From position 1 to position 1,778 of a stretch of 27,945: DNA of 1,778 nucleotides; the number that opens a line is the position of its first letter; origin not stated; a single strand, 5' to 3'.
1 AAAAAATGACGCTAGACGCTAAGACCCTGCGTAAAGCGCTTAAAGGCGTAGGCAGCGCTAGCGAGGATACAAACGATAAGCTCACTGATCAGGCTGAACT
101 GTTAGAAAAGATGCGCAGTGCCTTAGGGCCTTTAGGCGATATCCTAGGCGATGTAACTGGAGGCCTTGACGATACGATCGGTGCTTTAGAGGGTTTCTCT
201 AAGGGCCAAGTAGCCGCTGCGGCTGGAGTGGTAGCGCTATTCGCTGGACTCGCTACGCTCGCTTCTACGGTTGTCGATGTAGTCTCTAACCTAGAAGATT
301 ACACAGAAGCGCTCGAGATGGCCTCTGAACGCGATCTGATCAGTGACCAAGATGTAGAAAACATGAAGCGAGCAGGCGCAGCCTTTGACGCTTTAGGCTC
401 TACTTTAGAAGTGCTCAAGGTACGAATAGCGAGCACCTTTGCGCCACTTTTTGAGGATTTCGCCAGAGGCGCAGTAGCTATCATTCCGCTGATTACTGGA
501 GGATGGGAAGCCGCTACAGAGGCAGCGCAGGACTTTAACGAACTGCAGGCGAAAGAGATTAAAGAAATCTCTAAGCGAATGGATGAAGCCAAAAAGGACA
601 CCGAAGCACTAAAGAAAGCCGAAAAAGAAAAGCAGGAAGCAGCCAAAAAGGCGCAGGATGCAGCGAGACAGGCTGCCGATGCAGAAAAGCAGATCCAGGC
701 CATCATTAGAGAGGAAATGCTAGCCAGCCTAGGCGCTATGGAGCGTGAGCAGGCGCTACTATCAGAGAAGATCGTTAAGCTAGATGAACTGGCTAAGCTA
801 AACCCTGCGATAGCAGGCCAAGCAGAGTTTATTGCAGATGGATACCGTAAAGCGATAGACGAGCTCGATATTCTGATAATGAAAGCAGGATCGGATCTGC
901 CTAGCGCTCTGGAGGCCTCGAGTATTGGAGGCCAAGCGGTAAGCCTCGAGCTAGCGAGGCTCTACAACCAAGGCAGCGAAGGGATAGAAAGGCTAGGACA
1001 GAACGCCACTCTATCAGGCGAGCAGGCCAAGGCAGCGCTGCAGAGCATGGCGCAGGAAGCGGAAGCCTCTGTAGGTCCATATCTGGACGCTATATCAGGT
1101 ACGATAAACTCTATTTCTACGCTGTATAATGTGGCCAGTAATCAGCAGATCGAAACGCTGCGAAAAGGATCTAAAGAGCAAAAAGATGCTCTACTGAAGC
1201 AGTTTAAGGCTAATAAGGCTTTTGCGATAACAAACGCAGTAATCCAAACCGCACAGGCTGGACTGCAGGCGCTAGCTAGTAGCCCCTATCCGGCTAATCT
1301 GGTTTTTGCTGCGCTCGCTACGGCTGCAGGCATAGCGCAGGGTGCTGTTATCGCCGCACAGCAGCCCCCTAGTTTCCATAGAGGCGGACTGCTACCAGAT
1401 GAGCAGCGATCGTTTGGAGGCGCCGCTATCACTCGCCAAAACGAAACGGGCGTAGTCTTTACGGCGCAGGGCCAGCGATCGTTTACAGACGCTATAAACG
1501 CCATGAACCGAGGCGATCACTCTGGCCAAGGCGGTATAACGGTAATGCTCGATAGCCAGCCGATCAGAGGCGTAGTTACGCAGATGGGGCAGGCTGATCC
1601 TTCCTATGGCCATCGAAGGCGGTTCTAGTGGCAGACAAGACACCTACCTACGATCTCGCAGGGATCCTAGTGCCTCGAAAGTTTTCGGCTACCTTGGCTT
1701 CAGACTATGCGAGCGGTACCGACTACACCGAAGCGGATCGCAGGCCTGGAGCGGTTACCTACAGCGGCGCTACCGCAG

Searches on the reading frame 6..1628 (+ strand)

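Call 32: search_protein_families(library=phrogs, proteins=[window:6-1628:+], max_evalue=0.001)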
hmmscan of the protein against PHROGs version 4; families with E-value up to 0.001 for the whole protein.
window:6-1628:+ (540 aa): 3 families
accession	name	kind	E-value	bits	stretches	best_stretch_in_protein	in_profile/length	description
phrog_3336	-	tail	1.9e-10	41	1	181-510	695-1001/1051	tail length tape measure protein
phrog_1506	-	tail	3.9e-05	22.9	1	400-461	1116-1180/1269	tail length tape measure protein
phrog_1538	-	tail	0.00037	20.3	1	23-461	222-713/811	tail length tape measure protein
